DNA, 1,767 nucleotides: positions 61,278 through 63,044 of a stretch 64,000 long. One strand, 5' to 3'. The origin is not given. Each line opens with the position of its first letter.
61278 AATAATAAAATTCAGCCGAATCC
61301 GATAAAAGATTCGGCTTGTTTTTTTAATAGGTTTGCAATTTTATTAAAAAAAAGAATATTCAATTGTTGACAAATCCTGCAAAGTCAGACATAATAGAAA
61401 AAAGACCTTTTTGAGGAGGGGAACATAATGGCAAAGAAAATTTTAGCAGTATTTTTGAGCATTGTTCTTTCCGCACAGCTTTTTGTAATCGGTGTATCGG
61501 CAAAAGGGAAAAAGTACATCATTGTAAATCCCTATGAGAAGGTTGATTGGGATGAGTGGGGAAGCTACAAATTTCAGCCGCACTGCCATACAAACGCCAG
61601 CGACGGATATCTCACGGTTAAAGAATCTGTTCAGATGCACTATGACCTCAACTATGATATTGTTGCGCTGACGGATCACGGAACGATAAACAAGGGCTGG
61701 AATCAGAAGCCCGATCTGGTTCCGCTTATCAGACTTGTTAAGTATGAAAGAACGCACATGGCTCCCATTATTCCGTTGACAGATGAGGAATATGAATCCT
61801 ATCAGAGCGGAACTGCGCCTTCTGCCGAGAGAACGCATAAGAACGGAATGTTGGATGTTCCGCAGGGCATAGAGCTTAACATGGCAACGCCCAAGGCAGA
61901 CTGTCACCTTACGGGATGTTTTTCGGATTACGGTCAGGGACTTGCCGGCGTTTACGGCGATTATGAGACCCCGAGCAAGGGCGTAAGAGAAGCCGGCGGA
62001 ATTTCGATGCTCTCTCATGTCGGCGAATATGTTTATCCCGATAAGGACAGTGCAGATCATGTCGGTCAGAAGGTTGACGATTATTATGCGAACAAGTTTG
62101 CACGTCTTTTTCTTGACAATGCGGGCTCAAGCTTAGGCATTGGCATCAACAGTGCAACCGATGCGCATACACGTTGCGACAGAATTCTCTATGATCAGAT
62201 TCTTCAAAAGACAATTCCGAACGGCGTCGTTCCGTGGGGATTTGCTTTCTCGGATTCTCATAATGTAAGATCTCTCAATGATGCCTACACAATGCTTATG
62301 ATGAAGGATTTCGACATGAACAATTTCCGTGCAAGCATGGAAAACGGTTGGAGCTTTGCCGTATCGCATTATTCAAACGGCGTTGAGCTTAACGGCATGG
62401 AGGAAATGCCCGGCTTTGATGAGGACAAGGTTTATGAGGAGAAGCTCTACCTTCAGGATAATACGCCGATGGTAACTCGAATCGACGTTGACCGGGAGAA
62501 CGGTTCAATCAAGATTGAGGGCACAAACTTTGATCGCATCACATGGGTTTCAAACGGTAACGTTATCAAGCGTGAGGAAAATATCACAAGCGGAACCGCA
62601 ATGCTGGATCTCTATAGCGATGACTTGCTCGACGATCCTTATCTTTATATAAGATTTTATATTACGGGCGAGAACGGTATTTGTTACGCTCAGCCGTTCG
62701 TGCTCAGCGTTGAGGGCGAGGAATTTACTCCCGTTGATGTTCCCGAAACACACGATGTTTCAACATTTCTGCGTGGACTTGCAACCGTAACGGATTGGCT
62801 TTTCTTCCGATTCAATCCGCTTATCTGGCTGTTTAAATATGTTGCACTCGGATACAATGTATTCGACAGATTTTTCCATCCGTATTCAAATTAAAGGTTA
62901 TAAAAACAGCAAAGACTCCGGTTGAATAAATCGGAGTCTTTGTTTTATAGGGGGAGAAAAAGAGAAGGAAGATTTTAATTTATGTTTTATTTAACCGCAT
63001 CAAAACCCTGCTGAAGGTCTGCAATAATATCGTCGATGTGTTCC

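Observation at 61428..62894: Three-member family of secreted PHP-domain phosphoesterases, one with a cellulosomal dockerin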

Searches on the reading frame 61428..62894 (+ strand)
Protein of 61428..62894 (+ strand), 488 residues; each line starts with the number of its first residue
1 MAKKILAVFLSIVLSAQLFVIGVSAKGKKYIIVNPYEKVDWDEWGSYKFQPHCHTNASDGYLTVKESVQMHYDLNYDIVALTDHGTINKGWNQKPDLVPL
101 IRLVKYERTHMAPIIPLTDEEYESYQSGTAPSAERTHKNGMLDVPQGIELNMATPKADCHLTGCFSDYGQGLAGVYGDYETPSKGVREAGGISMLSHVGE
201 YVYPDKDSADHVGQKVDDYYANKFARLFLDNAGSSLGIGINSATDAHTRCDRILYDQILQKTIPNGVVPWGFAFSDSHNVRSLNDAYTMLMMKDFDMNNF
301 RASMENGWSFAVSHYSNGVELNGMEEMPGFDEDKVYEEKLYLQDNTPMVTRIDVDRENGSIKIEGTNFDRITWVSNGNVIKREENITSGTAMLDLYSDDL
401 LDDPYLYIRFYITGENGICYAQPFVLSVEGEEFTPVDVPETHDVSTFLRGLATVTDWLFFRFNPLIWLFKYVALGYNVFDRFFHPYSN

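Call 3: search_protein_families(library=pfam, proteins=[window:61428-62894:+], max_evalue=1)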
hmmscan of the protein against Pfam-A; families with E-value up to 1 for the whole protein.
window:61428-62894:+ (488 aa): 2 families
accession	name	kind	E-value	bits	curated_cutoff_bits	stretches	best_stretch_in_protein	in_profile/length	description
PF02811.25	PHP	-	0.00022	22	26.4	1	52-153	3-66/164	PHP domain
PF06543.17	Lac_bphage_repr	-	0.16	12.4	21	1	37-51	16-30/49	Lactococcus bacteriophage repressor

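Call 4: search_protein_families(library=ncbifam, proteins=[window:61428-62894:+], max_evalue=1)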
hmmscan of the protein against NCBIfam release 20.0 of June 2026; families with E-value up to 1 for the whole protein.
window:61428-62894:+ (488 aa): 8 families
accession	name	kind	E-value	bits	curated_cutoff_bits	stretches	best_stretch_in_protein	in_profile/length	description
NF038032.1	CehA_McbA_metalo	domain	2.2e-06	27.3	80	1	47-88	3-44/315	CehA/McbA family metallohydrolase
NF047791.1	RNaseRnm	equivalog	3.7e-06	26.4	375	1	51-88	5-42/275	RNase RNM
NF041577.1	nside_bi_sphtase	equivalog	1.1e-05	24.7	400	1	51-88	6-43/276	3',5'-nucleoside bisphosphate phosphatase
NF004981.0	PRK06361.1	equivalog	0.013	14.9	117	1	52-86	5-39/217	histidinol phosphate phosphatase domain-containing protein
NF006702.0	PRK09248.1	domain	0.026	14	264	1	47-86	3-43/246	PHP domain-containing protein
NF005928.0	PRK07945.1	equivalog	0.027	13.8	250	1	52-85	103-136/337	PHP domain-containing protein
NF006375.0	PRK08609.1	equivalog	0.08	11.5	426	1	52-86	340-374/571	DNA polymerase/3'-5' exonuclease PolX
NF045780.1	TrlF_fam_ATP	equivalog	0.13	11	350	1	47-91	6-56/944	TrlF family AAA-like ATPase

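Call 7: find_homologous_proteins(query=window:61428-62894:+)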
Query window:61428-62894:+ (488 aa): 718 proteins with E <= 0.001 among 8000 candidates; the best 120 are listed.
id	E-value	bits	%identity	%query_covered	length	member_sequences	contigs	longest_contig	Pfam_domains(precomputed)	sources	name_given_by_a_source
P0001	0.0e+0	1074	93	100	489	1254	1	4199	-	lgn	-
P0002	4.6e-276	934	81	100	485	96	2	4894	-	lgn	-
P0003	8.0e-270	914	83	94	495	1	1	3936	-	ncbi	-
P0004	9.0e-265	897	80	100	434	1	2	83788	-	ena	-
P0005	1.9e-259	880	76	100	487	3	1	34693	-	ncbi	-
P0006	5.2e-256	868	74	100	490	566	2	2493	-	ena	-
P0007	9.6e-249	844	74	100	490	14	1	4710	-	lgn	-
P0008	3.2e-247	839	73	99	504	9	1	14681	-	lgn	-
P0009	4.8e-247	839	73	100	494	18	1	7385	PF02811.27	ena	-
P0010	6.2e-246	835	73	99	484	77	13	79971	-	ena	-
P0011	3.8e-243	826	71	99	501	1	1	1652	PF02811.27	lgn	-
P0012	4.1e-243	826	71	100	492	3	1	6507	PF02811.27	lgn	-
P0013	5.6e-243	825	71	99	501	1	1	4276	PF02811.27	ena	-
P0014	6.1e-243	825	75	93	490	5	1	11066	-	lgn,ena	-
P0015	6.4e-243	825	74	95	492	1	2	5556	PF02811.27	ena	-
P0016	7.9e-243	825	74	95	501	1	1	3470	PF02811.27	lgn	-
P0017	8.7e-243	825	74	95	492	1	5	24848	PF02811.27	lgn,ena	-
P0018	9.7e-243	824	71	99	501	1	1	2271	PF02811.27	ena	-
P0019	1.1e-242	824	74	95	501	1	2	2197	PF02811.27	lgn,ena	-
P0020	1.1e-242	824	71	100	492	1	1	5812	PF02811.27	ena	-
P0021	1.2e-242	824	71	100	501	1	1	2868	PF02811.27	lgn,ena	-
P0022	1.3e-242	824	71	100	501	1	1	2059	PF02811.27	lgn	-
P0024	1.4e-242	824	71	99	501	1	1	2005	PF02811.27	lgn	-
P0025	1.5e-242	824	71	100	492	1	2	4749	PF02811.27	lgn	-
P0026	1.9e-242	823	71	100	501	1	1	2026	PF02811.27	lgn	-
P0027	2.1e-242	823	71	99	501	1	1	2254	PF02811.27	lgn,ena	-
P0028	2.1e-242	823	71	99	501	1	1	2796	PF02811.27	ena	-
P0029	2.2e-242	823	71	99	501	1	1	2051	PF02811.27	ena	-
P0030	2.8e-242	823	71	100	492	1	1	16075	PF02811.27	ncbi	-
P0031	2.9e-242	823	74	95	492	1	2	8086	PF02811.27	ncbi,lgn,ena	-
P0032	3.3e-242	823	71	100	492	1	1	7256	PF02811.27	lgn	-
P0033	3.3e-242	823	71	99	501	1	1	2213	PF02811.27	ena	-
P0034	3.8e-242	822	74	95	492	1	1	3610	PF02811.27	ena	-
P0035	4.3e-242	822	71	99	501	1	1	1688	PF02811.27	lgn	-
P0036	4.5e-242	822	71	100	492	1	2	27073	PF02811.27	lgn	-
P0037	4.6e-242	822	71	99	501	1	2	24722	PF02811.27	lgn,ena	-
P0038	5.0e-242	822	71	99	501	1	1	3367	PF02811.27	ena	-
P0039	5.6e-242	822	71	99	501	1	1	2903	PF02811.27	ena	-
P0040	6.5e-242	822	71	100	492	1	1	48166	PF02811.27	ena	-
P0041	6.9e-242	822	71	100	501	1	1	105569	PF02811.27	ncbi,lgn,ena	-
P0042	7.6e-242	822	71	99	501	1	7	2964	PF02811.27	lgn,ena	-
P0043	7.9e-242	821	71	99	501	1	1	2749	PF02811.27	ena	-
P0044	9.4e-242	821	71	99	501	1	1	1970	PF02811.27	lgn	-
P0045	1.0e-241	821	71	100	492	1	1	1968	PF02811.27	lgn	-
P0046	1.0e-241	821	71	100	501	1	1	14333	PF02811.27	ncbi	-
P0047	1.2e-241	821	71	99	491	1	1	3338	PF02811.27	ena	-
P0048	1.3e-241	821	71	99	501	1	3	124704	PF02811.27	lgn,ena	-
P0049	1.4e-241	821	71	99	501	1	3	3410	PF02811.27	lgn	-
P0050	1.5e-241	821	74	95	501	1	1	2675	PF02811.27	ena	-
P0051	1.5e-241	821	71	100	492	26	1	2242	PF02811.27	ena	-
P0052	1.6e-241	820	71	100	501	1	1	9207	PF02811.27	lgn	-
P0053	1.6e-241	820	70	100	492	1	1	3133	PF02811.27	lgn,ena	-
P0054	1.6e-241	820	71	100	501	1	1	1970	PF02811.27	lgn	-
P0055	2.0e-241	820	71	99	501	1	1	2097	PF02811.27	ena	-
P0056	2.1e-241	820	71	99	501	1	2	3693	PF02811.27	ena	-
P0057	2.1e-241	820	71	99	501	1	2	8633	PF02811.27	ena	-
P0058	2.1e-241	820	71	99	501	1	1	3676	PF02811.27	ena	-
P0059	2.2e-241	820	71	99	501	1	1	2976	PF02811.27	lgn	-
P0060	2.2e-241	820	71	100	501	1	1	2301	PF02811.27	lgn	-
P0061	2.3e-241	820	71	99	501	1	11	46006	PF02811.27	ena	-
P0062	2.6e-241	820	71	99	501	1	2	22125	PF02811.27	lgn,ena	-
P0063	2.6e-241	820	71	99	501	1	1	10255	PF02811.27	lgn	-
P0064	2.7e-241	820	74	95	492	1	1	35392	PF02811.27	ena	-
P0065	2.9e-241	820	71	99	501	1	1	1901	PF02811.27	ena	-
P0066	3.5e-241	819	71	100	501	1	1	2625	PF02811.27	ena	-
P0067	3.5e-241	819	71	99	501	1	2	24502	PF02811.27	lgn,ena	-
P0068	4.1e-241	819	71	99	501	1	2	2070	PF02811.27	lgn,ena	-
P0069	5.3e-241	819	71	99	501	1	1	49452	PF02811.27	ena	-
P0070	5.6e-241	819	71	99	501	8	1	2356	PF02811.27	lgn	-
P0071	6.3e-241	818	71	99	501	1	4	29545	PF02811.27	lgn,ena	-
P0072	6.3e-241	818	71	99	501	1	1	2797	PF02811.27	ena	-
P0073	6.7e-241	818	71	99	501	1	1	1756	PF02811.27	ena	-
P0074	6.8e-241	818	71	99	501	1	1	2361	PF02811.27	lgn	-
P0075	6.9e-241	818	71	99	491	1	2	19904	PF02811.27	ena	-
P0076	7.8e-241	818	71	99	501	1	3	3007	PF02811.27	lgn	-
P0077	8.4e-241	818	71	99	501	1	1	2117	PF02811.27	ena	-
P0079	8.8e-241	818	71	99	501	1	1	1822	PF02811.27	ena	-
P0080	8.9e-241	818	71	99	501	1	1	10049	PF02811.27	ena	-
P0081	9.7e-241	818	71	99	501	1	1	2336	PF02811.27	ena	-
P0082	1.0e-240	818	71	99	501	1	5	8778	PF02811.27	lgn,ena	-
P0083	1.1e-240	818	71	99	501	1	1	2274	PF02811.27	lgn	-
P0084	1.1e-240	818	71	99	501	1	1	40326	PF02811.27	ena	-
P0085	1.2e-240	818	71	99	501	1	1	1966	PF02811.27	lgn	-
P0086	1.3e-240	817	71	99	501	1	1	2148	PF02811.27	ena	-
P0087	1.5e-240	817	71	99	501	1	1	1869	PF02811.27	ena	-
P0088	1.6e-240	817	71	99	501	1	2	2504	PF02811.27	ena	-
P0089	1.7e-240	817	71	99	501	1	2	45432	PF02811.27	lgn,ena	-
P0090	2.0e-240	817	71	99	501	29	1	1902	PF02811.27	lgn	-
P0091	2.1e-240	817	71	99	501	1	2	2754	PF02811.27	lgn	-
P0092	2.2e-240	817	71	99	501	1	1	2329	PF02811.27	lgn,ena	-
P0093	2.2e-240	817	71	99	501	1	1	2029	PF02811.27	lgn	-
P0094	2.9e-240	816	71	99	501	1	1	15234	PF02811.27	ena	-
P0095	3.1e-240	816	71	99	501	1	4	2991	PF02811.27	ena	-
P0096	4.3e-240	816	71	99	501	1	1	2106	PF02811.27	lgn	-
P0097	4.7e-240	816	71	99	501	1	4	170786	PF02811.27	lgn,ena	-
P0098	4.8e-240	816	71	99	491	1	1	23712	PF02811.27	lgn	-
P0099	5.3e-240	815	71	99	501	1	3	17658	PF02811.27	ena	-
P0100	6.4e-240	815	70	100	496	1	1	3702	PF02811.27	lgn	-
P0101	6.5e-240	815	70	99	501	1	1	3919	PF02811.27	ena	-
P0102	6.6e-240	815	71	99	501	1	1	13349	PF02811.27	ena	-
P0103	7.9e-240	815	70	99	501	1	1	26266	PF02811.27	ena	-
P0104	8.4e-240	815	71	99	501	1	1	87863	PF02811.27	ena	-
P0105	9.2e-240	815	70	99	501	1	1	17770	PF02811.27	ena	-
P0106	1.2e-239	814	70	99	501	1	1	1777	PF02811.27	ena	-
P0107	1.3e-239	814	71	99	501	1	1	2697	PF02811.27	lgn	-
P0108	1.4e-239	814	70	100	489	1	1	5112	PF02811.27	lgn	-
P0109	1.4e-239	814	70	99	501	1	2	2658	PF02811.27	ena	-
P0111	1.7e-239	814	70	99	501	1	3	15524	PF02811.27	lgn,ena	-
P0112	2.2e-239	813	70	99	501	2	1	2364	PF02811.27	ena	-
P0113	3.2e-239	813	70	99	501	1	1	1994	PF02811.27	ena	-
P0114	5.7e-239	812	70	99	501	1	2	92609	PF02811.27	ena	-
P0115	5.8e-239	812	70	99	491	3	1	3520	PF02811.27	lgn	-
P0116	8.8e-239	811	70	99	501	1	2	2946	PF02811.27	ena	-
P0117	9.0e-239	811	70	99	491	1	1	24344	PF02811.27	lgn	-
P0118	1.0e-238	811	71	100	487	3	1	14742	PF02811.27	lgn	-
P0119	1.1e-238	811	70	99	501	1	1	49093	PF02811.27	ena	-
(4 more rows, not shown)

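Call 12: find_related_loci(query=A2, collection=genome_contigs, flank=6000)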
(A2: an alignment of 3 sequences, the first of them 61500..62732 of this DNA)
Query A2 (411 aa) in genome_contigs; peptide patterns used: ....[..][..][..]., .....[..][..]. (x = any residue, [..] = any of these).
222 stretches matched a pattern; 138 encode a relative of the query (tblastn E <= 1e-3); the best 80 are kept; 79 distinct loci.
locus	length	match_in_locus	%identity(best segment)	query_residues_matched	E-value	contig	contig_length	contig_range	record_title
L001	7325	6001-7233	93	1-411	0e+0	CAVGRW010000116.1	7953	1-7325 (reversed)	Bacteroidaceae bacterium isolate G02651-L1_cleanbin_000010 genome assembly, contig: Spades_G02651-L1_contig_5537, whole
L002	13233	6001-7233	93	1-411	0e+0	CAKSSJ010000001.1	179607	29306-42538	MAG: uncultured Eubacteriales bacterium isolate REFINED_METABAT215_TOP10_CONTIGS_1500_ASSEMBLY_K77_MERGED__Hadza_MoBio_h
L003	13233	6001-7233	93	1-411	0e+0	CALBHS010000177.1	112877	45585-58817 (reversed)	MAG TPA_asm: uncultured Clostridia bacterium isolate SRR1747043_bin.37_CONCOCT_v1.1_MAG genome assembly, contig: ERZ8082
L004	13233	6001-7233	94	1-411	0e+0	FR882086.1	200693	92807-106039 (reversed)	Ruminococcus sp. CAG:563 genomic scaffold, scf145, whole genome shotgun sequence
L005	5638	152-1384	91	1-411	0e+0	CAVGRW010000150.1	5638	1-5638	Bacteroidaceae bacterium isolate G02651-L1_cleanbin_000010 genome assembly, contig: Spades_G02651-L1_contig_8100, whole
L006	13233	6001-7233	91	1-411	0e+0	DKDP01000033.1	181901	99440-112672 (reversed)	MAG TPA_asm: Ruminococcaceae bacterium UBA6845 UBA6845_contig_951, whole genome shotgun sequence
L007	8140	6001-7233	90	1-411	0e+0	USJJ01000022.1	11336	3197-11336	uncultured Ruminococcus sp. isolate UMGS1778 genome assembly, contig: NODE_3340_length_11336_cov_2.587891, whole genome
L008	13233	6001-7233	90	1-411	0e+0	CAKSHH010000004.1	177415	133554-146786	MAG: uncultured Eubacteriales bacterium isolate REFINED_METABAT215_TOP10_CONTIGS_1500_ASSEMBLY_K77_MERGED__Hadza_MoBio_h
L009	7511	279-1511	89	1-411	0e+0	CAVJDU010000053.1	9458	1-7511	uncultured Coriobacteriaceae bacterium isolate H07682-L1_cleanbin_000007 genome assembly, contig: Spades_H07682-L1_conti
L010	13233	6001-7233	90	1-411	0e+0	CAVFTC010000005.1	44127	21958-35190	Bacteroides faecis isolate H07647-L1_cleanbin_000006 genome assembly, contig: Spades_H07647-L1_contig_433, whole genome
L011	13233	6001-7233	90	1-411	0e+0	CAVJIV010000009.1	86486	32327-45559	bacterium isolate G02627-L1_cleanbin_000004 genome assembly, contig: Spades_G02627-L1_contig_67, whole genome shotgun se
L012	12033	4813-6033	78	2-409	0e+0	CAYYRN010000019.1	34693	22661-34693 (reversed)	MAG TPA_asm: uncultured Eubacteriales bacterium isolate SRP225648_co1_582 genome assembly, contig: NODE_2453_length_3469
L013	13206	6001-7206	93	1-402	0e+0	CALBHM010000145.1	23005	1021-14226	MAG TPA_asm: uncultured Ruminococcus sp. isolate SRR1747025_bin.14_CONCOCT_v1.1_MAG genome assembly, contig: ERZ808247.5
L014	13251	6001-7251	70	4-411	0e+0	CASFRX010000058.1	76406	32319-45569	uncultured Oscillospiraceae bacterium isolate SI.O41.metabat-bins.39 genome assembly, contig: SI.O41.metabat-bins.39.fa_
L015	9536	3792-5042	70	4-411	0e+0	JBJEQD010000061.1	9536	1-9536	MAG: Acutalibacteraceae bacterium isolate PUUB51_bin.012 NODE_2136_length_9536_cov_8.690433, whole genome shotgun sequen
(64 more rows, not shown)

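Call 25: search_protein_representatives(alignment_id=A2)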
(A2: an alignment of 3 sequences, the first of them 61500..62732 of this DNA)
Query: 3 sequences, 412 profile positions. Proteins with E-value up to 0.001 (for the whole library): 1570; up to 1e-10: 838; up to 1e-30: 314. The best 150 are listed.
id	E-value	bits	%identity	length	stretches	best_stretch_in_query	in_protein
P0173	1.1e-203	693.3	-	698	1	1-411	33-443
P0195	2.9e-182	622.8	-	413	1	2-373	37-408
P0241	3.6e-153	527.0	-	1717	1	1-408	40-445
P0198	6.9e-152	522.7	-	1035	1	1-412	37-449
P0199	1.9e-151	521.3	-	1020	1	1-412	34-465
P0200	4.9e-150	516.6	-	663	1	1-412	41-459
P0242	5.6e-150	516.5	-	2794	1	2-409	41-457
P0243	9.2e-147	505.9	-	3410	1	1-411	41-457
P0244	6.0e-146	503.2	-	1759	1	1-411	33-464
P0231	8.3e-129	446.7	-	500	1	2-383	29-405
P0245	5.3e-127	440.8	-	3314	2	1-266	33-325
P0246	6.4e-127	440.5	-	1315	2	6-377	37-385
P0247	2.3e-125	435.4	-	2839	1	2-411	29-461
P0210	1.0e-124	433.2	-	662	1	1-407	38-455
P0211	1.1e-124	433.1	-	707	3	1-197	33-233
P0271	9.2e-75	268.7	-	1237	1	3-377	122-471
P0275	4.4e-73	263.2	-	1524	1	5-382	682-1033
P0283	1.1e-71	258.6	-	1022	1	6-375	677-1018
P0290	1.1e-70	255.3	-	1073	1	10-374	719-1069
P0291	1.6e-70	254.8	-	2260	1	5-377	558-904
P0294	6.0e-70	252.9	-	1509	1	5-374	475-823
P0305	1.1e-65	238.8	-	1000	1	9-374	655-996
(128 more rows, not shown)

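Call 30: search_protein_families(library=pfam, alignment_id=A4, max_evalue=0.0001)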
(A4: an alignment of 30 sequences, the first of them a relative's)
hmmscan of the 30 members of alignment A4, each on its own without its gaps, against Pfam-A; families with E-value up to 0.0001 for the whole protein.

A. member 1, P0241 (1717 aa): 2 families
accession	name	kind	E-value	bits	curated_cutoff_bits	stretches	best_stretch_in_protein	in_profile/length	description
PF09479.16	Flg_new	-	2.3e-30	105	27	3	814-886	2-64/65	Listeria-Bacteroides repeat domain (List_Bact_rpt)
PF18998.6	Flg_new_2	-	4.7e-07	30.1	23.6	0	893-970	1-72/73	Divergent InlB B-repeat domain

B. families by the number of members that match (of 30 scanned): 30 families (the first 25 are shown)
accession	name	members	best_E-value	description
PF09479.16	Flg_new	5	4.2e-157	Listeria-Bacteroides repeat domain (List_Bact_rpt)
PF18998.6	Flg_new_2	4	7.2e-16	Divergent InlB B-repeat domain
PF00149.33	Metallophos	4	8.7e-15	Calcineurin-like phosphoesterase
PF02811.25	PHP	4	3.1e-09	PHP domain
PF16656.11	Pur_ac_phosph_N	3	5e-14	Purple acid Phosphatase, N-terminal domain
PF02368.24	Big_2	3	4.5e-13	Bacterial Ig-like domain (group 2)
PF00963.24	Cohesin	3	2e-10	Cohesin domain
PF18676.6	MBG_2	2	2.5e-24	MBG domain (YGX type)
PF00395.25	SLH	2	5e-09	S-layer homology domain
PF21471.3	Reelin_subrepeat-B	2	1.8e-06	Reelin subrepeat B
PF23197.1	IG_AIR9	2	2.6e-06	AIR9 A9 domain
PF22494.2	choice_anch_I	1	3e-114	Choice-of-anchor I domain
PF00245.25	Alk_phosphatase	1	9.7e-80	Alkaline phosphatase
PF04122.17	CW_binding_2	1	1.8e-54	Cell wall binding domain 2 (CWB2)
PF18657.6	YDG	1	4.8e-51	YDG domain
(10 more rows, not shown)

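Call 31: predict_structure(alignment_id=A3)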
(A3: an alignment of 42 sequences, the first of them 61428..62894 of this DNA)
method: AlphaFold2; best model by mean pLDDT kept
length: 488 residues; sequences in the alignment: 42
mean_pLDDT: 87.6   pTM: 0.87
mean pLDDT of the five models: 87.6, 86.1, 84.6, 83.5, 83.5
residues with pLDDT >= 90: 310; 70-90: 112; 50-70: 61; < 50: 5
segments of 3 or more residues with pLDDT < 50: 484-488
pLDDT, mean of each block of 10 residues (from residue 1): 91 85 69 98 98 93 96 97 91 87 76 93 98 94 93 67 88 66 89 88 72 84 94 95 80 94 98 93 94 98 98 89 88 91 94 97 98 96 97 96 94 96 96 93 65 63 68 66 45
secondary structure, 60 per line:
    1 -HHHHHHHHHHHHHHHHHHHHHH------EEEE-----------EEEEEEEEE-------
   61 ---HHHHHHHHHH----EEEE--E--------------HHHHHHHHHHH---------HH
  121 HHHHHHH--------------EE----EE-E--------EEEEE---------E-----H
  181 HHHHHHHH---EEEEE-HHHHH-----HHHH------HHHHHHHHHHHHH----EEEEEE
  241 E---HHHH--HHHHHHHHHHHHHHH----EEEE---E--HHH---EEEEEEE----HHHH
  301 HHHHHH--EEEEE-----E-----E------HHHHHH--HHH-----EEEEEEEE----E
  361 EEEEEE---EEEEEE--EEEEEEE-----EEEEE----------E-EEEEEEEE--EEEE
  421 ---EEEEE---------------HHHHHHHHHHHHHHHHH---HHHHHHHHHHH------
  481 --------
elements in order: H2-23 E30-33 E45-53 H64-73 E78-81 H99-109 H119-127 E160-164 H180-188 E192-196 H198-202 H208-211 H218-230 E235-241 H245-248 H251-265 E270-273 E286-292 H297-306 E309-313 H332-337 E348-355 E360-366 E370-375 E378-384 E390-394 E407-414 E417-420 E424-428 H444-460 H464-474
